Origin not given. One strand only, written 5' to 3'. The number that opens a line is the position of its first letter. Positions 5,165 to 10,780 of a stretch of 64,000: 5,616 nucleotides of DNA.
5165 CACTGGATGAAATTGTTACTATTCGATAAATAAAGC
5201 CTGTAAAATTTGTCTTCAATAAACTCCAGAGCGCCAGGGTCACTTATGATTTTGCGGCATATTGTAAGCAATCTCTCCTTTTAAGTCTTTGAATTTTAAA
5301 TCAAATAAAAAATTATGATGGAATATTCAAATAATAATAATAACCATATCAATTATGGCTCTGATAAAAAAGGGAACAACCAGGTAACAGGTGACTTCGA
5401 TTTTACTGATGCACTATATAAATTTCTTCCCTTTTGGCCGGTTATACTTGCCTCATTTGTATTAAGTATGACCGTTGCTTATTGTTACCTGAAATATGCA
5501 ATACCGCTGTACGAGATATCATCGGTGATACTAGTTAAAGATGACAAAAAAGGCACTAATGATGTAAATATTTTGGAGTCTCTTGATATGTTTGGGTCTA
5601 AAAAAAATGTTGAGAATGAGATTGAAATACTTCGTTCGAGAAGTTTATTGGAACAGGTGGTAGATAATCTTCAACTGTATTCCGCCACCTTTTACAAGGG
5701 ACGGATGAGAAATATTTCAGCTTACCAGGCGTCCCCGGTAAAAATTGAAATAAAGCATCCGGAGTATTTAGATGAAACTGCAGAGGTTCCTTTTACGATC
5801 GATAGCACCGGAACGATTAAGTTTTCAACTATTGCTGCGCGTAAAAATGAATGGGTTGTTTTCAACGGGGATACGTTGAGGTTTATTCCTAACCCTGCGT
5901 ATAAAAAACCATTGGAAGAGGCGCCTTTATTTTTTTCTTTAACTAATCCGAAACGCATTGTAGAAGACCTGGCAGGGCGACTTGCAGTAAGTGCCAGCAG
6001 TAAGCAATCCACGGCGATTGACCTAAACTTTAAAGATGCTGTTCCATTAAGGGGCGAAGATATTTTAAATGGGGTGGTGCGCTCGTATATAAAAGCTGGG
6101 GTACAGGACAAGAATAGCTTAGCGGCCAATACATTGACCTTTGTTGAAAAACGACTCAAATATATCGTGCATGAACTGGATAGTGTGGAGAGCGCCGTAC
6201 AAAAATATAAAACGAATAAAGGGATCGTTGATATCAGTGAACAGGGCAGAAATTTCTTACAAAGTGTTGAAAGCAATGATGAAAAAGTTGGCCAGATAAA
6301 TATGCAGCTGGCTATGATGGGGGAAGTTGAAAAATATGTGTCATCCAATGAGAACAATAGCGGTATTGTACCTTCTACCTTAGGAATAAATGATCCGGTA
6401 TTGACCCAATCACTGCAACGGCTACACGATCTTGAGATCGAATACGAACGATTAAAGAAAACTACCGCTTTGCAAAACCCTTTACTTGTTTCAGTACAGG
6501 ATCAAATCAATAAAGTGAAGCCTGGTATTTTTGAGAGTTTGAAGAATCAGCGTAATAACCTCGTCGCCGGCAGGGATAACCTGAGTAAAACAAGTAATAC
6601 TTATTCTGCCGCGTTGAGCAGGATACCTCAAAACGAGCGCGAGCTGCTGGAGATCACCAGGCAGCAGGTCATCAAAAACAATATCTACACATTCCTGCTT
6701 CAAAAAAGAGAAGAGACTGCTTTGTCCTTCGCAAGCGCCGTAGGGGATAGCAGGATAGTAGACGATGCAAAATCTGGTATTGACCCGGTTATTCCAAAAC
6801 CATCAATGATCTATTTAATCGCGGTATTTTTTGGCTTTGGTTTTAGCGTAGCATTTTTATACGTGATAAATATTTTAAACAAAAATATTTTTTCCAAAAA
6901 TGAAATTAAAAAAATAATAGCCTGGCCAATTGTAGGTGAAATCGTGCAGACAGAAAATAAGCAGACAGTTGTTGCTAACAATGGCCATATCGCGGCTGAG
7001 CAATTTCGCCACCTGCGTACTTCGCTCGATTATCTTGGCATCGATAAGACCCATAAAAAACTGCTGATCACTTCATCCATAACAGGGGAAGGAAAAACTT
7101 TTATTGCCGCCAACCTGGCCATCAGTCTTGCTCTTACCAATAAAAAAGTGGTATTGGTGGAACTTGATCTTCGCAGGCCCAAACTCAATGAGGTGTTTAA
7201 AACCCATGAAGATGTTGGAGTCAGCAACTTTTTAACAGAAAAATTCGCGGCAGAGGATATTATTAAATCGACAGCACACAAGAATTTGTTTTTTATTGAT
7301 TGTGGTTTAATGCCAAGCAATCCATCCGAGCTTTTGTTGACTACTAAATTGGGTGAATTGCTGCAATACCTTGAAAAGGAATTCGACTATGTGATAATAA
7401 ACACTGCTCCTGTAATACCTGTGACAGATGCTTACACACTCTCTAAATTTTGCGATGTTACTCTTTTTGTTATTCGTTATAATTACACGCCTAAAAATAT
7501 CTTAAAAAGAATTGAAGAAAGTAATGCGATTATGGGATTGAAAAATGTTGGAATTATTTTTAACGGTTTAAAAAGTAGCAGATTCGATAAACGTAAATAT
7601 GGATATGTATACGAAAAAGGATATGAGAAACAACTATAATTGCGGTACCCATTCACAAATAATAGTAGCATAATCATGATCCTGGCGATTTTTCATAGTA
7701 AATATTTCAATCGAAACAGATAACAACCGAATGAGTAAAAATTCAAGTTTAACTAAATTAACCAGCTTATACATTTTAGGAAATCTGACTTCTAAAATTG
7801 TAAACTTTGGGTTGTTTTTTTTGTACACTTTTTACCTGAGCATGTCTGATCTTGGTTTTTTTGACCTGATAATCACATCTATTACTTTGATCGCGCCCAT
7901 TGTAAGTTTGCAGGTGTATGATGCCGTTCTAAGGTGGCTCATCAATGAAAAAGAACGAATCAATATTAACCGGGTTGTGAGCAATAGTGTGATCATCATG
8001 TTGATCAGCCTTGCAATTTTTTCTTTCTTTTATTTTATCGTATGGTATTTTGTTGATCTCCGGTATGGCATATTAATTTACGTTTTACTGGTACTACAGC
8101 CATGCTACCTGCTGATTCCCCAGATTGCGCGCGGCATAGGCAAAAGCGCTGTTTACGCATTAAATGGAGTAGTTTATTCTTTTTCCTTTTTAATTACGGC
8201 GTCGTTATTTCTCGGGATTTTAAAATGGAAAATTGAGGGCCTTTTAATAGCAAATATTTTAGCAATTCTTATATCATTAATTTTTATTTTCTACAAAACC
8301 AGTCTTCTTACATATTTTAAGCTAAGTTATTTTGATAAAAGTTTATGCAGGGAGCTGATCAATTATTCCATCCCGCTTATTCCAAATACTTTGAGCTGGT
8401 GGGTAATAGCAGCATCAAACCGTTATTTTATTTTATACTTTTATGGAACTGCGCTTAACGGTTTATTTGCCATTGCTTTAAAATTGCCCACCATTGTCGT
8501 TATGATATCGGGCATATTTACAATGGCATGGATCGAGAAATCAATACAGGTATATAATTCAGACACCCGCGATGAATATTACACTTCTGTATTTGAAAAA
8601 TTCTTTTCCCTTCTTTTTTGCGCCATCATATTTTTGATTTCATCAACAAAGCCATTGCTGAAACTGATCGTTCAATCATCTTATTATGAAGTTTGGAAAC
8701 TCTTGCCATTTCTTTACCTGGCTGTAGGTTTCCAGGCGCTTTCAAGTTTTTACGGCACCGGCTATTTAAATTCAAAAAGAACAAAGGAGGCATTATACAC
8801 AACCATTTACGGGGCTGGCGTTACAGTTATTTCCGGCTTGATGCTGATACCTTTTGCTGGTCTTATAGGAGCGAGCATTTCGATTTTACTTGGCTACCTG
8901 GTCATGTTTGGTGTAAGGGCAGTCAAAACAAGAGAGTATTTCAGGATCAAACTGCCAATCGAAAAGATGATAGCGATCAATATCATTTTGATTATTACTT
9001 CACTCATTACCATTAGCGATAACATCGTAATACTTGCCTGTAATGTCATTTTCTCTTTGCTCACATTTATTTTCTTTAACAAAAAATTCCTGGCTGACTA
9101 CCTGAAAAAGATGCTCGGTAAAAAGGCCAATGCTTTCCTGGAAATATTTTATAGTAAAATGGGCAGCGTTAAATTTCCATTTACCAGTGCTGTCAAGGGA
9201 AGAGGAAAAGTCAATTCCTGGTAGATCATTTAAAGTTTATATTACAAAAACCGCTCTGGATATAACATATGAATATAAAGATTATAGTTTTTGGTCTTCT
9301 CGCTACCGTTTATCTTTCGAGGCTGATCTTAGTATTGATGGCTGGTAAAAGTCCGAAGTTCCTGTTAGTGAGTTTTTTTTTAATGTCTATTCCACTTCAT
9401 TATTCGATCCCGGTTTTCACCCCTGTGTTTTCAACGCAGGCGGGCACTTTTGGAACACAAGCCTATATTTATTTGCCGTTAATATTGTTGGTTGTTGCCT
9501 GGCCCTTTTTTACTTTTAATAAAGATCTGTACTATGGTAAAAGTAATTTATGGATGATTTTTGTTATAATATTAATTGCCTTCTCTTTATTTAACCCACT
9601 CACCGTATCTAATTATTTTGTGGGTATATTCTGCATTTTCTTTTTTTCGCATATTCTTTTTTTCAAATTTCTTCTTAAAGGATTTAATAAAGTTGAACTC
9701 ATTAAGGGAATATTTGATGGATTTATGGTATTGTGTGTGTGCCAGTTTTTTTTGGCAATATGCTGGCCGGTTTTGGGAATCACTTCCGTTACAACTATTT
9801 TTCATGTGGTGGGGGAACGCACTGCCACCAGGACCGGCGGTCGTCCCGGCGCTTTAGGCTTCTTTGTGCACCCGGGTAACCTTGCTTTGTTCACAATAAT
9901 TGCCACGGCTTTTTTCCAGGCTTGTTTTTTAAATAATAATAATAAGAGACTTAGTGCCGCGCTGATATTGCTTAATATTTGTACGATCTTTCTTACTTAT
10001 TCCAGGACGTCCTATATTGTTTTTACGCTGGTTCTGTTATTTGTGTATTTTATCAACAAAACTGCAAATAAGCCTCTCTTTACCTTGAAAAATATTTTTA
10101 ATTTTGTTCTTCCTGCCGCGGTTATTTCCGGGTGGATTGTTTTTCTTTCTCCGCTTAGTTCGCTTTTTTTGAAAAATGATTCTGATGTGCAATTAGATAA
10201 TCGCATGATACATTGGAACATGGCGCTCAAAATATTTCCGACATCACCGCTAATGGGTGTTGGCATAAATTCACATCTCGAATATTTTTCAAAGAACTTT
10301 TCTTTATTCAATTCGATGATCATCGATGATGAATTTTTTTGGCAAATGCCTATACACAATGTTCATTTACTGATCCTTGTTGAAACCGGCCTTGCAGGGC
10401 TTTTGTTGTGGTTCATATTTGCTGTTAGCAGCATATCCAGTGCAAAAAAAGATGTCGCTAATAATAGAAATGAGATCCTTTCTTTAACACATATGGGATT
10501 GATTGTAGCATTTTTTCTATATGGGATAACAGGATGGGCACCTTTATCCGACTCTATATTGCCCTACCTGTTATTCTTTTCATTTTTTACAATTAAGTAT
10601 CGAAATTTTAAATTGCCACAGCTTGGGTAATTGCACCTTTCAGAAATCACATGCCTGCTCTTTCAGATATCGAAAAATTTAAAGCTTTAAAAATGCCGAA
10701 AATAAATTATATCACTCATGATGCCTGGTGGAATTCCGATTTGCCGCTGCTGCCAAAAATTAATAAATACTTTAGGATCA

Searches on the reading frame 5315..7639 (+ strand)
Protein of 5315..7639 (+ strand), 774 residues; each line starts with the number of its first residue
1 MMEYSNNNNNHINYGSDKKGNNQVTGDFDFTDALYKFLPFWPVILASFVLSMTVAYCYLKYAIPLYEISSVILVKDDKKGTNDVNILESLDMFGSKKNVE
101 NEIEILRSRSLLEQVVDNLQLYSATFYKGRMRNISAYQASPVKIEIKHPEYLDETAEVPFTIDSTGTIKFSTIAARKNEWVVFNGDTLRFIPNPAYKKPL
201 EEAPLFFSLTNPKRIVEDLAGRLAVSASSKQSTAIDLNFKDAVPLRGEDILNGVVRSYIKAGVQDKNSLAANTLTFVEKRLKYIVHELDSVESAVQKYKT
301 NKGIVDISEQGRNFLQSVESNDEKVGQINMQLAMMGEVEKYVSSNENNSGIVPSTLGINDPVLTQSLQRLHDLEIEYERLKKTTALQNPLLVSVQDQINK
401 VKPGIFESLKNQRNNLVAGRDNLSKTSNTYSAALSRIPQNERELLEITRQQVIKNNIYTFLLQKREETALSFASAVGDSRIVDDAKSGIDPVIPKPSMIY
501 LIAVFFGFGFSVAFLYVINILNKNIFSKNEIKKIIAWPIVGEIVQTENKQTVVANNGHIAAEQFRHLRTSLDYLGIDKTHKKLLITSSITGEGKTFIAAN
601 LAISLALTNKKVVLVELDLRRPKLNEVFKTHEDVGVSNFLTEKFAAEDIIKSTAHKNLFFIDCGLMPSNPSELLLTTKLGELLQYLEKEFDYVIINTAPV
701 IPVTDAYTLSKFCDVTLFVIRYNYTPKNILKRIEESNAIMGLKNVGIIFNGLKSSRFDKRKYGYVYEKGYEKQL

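Call 55: search_protein_families(library=pfam, proteins=[window:5315-7639:+], max_evalue=0.000001)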
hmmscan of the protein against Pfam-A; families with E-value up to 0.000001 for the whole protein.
window:5315-7639:+ (774 aa): 4 families
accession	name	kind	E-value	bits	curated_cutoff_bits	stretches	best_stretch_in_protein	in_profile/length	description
PF13807.11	GNVR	-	5.4e-14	52.3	27.7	1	441-516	3-78/82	G-rich domain on putative tyrosine kinase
PF02706.20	Wzz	-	3.9e-09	37.1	25.5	1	43-119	18-91/91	Chain length determinant protein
PF13614.12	AAA_31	-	9e-09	35.9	27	1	589-705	10-133/177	AAA domain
PF01656.29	CbiA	-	9.6e-08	32.5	25.4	1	584-755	2-86/125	CobQ/CobB/MinD/ParA nucleotide binding domain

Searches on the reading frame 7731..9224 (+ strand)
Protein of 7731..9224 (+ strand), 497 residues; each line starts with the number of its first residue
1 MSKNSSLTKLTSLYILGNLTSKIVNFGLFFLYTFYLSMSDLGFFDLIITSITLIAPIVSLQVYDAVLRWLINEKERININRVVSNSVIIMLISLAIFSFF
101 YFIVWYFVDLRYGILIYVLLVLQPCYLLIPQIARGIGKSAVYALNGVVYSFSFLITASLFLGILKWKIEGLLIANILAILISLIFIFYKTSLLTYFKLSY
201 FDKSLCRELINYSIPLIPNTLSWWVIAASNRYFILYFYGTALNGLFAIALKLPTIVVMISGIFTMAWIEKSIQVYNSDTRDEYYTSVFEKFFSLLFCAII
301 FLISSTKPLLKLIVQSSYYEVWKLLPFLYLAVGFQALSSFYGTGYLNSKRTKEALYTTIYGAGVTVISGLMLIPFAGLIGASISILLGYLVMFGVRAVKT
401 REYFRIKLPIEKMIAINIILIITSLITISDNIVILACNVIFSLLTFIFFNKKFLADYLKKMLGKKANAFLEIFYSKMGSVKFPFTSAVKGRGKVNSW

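Call 55: search_protein_families(library=pfam, proteins=[window:7731-9224:+], max_evalue=0.000001)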
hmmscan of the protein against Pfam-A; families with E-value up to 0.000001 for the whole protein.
window:7731-9224:+ (497 aa): 1 family
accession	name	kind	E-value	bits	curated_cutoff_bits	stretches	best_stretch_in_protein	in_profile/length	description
PF01943.22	Polysacc_synt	-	1.5e-09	38.1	28.2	1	9-267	3-266/274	Polysaccharide biosynthesis protein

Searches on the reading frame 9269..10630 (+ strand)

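Call 55: search_protein_families(library=pfam, proteins=[window:9269-10630:+], max_evalue=0.000001)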
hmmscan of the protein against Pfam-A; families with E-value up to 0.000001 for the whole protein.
window:9269-10630:+ (453 aa): 1 family
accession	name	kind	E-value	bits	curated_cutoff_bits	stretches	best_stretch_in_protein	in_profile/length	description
PF04932.20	Wzy_C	-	1.2e-15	58.1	31.7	1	232-382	2-149/149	O-Antigen ligase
